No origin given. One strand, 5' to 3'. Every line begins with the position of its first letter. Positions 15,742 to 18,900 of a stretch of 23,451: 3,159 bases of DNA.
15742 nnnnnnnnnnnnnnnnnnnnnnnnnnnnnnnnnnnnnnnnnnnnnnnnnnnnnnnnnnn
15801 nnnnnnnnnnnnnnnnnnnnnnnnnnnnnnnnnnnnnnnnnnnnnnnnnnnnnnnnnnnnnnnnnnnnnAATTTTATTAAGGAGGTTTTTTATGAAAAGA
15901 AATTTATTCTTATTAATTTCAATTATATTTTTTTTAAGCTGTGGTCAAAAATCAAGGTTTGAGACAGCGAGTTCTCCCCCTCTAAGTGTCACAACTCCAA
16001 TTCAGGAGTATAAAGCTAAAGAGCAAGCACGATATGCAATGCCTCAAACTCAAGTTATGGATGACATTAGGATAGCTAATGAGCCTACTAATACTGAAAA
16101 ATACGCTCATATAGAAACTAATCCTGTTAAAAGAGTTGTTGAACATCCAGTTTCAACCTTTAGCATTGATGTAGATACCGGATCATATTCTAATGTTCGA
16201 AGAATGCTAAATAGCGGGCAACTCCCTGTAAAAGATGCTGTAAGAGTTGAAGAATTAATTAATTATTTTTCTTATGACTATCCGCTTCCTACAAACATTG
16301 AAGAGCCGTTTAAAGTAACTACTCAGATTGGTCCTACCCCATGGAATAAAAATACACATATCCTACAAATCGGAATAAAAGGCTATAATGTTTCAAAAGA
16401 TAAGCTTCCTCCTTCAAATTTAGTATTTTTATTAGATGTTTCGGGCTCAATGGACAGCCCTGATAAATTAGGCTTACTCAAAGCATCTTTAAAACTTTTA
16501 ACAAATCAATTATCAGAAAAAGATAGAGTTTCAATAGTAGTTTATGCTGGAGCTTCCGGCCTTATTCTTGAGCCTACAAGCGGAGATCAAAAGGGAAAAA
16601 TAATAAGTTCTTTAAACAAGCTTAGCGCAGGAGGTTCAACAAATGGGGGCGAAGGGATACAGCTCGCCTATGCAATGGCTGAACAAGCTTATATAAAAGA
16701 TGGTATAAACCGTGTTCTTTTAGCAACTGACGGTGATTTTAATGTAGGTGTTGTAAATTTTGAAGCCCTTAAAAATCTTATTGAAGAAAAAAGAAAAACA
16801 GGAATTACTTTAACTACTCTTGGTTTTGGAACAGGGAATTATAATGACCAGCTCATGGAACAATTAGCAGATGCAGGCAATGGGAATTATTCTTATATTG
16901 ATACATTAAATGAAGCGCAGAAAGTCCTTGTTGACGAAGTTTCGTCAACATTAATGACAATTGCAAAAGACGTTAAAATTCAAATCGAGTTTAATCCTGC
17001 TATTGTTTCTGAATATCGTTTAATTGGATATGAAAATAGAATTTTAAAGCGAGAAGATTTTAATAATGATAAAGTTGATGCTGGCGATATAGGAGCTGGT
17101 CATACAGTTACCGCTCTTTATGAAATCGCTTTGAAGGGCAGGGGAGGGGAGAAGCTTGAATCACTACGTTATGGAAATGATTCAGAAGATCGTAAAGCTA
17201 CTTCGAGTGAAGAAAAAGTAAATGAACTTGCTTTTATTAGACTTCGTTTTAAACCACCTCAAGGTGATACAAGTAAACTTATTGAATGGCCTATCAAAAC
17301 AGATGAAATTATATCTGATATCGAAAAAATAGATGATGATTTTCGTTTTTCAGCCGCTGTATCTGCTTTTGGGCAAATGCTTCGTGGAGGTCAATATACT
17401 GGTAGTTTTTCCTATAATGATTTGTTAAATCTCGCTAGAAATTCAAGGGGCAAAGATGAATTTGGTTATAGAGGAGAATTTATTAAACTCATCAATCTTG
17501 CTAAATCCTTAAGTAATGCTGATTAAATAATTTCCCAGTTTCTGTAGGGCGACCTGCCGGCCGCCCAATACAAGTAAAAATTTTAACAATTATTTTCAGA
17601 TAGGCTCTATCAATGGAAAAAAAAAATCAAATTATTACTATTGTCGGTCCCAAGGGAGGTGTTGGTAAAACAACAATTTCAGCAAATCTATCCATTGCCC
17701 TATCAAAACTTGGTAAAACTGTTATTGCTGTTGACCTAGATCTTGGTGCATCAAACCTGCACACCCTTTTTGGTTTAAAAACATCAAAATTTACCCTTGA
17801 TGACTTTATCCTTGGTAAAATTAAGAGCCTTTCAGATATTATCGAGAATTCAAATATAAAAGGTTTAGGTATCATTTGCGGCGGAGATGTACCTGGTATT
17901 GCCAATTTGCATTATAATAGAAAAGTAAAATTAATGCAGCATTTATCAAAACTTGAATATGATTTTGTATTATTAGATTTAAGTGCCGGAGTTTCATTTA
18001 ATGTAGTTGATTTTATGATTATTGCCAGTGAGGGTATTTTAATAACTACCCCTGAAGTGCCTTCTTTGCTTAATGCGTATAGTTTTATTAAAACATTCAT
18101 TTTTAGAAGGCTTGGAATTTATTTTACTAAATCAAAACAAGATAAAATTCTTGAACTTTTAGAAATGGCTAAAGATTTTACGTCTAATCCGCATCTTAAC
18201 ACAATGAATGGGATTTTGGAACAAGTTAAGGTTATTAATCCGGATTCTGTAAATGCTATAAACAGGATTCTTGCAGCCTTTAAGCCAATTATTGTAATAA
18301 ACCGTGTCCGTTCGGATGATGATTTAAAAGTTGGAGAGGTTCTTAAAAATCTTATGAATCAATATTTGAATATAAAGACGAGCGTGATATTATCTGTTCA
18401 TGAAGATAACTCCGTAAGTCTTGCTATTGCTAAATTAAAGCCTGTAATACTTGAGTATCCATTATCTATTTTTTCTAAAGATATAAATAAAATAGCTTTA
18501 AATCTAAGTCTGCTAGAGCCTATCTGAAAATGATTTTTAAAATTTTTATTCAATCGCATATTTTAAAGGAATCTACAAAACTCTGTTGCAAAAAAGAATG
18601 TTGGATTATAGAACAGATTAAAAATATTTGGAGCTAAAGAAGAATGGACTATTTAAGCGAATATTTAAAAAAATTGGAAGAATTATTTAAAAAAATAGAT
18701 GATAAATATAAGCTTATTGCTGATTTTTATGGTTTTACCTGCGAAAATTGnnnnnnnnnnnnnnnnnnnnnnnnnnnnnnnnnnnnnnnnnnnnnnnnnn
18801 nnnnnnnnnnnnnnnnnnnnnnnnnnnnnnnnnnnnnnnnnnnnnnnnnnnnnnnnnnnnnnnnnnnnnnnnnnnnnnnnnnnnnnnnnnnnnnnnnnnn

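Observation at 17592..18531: Perfect 18-bp inverted repeat that exactly brackets a single MinD/ParA-like ATPase gene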

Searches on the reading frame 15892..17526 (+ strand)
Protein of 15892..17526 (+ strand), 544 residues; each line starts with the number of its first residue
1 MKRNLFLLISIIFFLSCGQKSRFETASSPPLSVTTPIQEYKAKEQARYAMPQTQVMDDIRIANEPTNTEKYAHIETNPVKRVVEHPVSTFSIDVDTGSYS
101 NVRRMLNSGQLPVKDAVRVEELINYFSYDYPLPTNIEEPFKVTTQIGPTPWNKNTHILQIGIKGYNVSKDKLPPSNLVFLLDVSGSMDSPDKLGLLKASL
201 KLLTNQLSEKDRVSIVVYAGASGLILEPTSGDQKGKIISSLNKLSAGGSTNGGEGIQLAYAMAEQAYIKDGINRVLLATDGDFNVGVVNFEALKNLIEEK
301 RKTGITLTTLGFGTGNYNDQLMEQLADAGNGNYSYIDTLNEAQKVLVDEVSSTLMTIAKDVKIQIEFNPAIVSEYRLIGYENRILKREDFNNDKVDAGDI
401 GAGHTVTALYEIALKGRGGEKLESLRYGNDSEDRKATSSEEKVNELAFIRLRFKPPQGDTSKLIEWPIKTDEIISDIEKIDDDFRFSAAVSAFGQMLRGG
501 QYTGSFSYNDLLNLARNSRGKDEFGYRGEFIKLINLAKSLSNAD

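Call 6: search_protein_families(library=pfam, proteins=[window:15892-17526:+])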
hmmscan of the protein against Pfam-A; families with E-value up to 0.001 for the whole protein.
window:15892-17526:+ (544 aa): 5 families
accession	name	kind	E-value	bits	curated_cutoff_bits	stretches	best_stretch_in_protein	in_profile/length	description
PF12034.13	YfbK_C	-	4.1e-70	236.1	25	1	352-540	1-184/184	Uncharacterized protein YfbK, C-terminal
PF12450.13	vWF_A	-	1.1e-39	134.8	25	1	66-158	2-93/94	von Willebrand factor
PF00092.34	VWA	-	3.8e-17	63.5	23.8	1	176-343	1-169/174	von Willebrand factor type A domain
PF13519.12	VWA_2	-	1.7e-14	54.8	27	1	177-281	1-106/107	von Willebrand factor type A domain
PF13768.12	VWA_3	-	7.5e-08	33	27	1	176-334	2-154/155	von Willebrand factor type A domain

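Call 20: find_homologous_proteins(query=window:15892-17526:+, max_evalue=1e-50)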
Query window:15892-17526:+ (544 aa): 8000 proteins with E <= 1e-50 among 8000 candidates; the best 120 are listed.
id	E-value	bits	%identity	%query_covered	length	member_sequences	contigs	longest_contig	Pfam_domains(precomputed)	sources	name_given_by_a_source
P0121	0.0e+0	1203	100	100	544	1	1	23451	PF12450.14,PF13768.13,PF12034.14,PF00092.35,PF13519.13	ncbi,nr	ncbi:MAG: VWA domain-containing protein [Desulfobacterales bacterium]|nr:VWA domain-containing prote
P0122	6.8e-237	805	75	88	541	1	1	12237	PF12450.14,PF13768.13,PF12034.14,PF00092.35,PF13519.13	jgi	jgi:Ca-activated chloride channel family protein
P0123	7.9e-237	805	73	91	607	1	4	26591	PF12450.14,PF13768.13,PF12034.14,PF00092.35,PF13519.13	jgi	jgi:Ca-activated chloride channel family protein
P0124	8.0e-237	805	72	91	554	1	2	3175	PF12450.14,PF13768.13,PF12034.14,PF00092.35,PF13519.13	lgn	-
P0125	1.6e-236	804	73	91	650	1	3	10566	PF12450.14,PF13768.13,PF12034.14,PF00092.35,PF13519.13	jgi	jgi:Ca-activated chloride channel family protein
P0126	1.8e-236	804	73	91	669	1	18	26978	PF12450.14,PF13768.13,PF12034.14,PF00092.35,PF13519.13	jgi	jgi:Ca-activated chloride channel family protein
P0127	3.1e-236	803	73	91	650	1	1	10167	PF12450.14,PF13768.13,PF12034.14,PF00092.35,PF13519.13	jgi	jgi:Ca-activated chloride channel family protein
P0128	1.5e-235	801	73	91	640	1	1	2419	PF12450.14,PF13768.13,PF12034.14,PF00092.35,PF13519.13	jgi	jgi:Ca-activated chloride channel family protein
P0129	1.9e-235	801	75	88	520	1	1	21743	PF12450.14,PF13768.13,PF12034.14,PF00092.35,PF13519.13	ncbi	ncbi:MAG: VWA domain-containing protein [Pseudomonadota bacterium]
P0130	2.5e-235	800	75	88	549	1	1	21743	PF12450.14,PF13768.13,PF12034.14,PF00092.35,PF13519.13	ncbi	ncbi:MAG: VWA domain-containing protein [Pseudomonadota bacterium]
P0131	8.9e-235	798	72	89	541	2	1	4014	PF12450.14,PF13768.13,PF12034.14,PF00092.35,PF13519.13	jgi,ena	-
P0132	1.3e-234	798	75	88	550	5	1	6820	PF12450.14,PF13768.13,PF12034.14,PF00092.35,PF13519.13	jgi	jgi:Ca-activated chloride channel family protein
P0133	3.1e-234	797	72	91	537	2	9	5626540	PF12450.14,PF13768.13,PF12034.14,PF00092.35,PF13519.13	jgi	jgi:Ca-activated chloride channel family protein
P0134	4.1e-234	796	72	89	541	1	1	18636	PF12450.14,PF13768.13,PF12034.14,PF00092.35,PF13519.13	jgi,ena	-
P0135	5.0e-234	796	74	87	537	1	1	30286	PF12450.14,PF13768.13,PF12034.14,PF00092.35,PF13519.13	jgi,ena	-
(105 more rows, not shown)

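Call 21: find_encoding_contigs(protein=P0121, flank=10000, max_places=3)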
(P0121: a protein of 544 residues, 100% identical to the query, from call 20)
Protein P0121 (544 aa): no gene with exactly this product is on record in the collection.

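Call 58: find_encoding_contigs(protein=P0122, flank=5000, max_places=2)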
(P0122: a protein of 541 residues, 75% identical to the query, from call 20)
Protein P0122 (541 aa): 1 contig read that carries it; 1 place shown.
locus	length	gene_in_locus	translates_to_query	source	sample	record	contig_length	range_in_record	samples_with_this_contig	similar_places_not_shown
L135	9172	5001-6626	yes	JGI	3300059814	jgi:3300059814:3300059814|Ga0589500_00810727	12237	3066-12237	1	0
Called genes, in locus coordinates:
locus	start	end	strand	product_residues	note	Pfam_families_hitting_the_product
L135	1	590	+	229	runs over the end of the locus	PF20582:UPF0758_N, PF04002:RadC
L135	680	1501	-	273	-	PF12801:Fer4_5, PF12838:Fer4_7 (weak), PF00037:Fer4 (weak), PF12837:Fer4_6 (weak)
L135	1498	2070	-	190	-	PF13187:Fer4_9 (faint), PF00037:Fer4 (weak), PF12837:Fer4_6 (weak), PF12838:Fer4_7, PF14697:Fer4_21 (weak), PF13237:Fer4_10 (weak), PF14697:Fer4_21, PF12838:Fer4_7, +6 more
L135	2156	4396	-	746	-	PF04879:Molybdop_Fe4S4, PF00384:Molybdopterin, PF01568:Molydop_binding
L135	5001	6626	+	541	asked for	PF12450:vWF_A, PF00092:VWA, PF13519:VWA_2, PF13768:VWA_3 (weak), PF12034:YfbK_C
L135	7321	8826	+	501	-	-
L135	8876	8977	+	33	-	-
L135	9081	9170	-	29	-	?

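Call 59: find_encoding_contigs(protein=P0129, flank=5000, max_places=2)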
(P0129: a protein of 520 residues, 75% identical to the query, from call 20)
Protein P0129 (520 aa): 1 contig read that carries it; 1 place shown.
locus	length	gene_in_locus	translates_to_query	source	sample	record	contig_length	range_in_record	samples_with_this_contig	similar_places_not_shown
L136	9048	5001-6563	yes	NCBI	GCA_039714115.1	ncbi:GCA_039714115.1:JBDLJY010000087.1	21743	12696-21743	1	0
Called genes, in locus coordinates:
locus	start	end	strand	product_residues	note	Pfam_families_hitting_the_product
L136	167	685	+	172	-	-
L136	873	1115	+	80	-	-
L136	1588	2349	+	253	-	-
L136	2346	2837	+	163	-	PF24161:CCDC39 (weak)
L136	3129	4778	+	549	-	PF12450:vWF_A, PF13768:VWA_3, PF00092:VWA, PF13519:VWA_2, PF12034:YfbK_C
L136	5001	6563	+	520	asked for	PF12450:vWF_A, PF00092:VWA, PF13519:VWA_2, PF13768:VWA_3, PF12034:YfbK_C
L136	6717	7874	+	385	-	PF03572:Peptidase_S41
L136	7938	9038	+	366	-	PF01471:PG_binding_1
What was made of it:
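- Tried and rejected: The best homologs (75%) have unrelated downstream genes, so there is no usable synteny (calls 58, 59).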

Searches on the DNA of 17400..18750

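Call 46: search_rna_families(source=window, start=17400, end=18750, threshold=evalue, max_evalue=1)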
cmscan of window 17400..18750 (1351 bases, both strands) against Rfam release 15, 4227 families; matches with E-value up to 1: 0.
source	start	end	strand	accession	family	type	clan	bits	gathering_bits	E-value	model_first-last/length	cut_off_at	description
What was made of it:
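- No promoter or transcript data exist, and no Rfam family matches (call 46).
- Tried and rejected: Rfam found nothing in the region (call 46).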
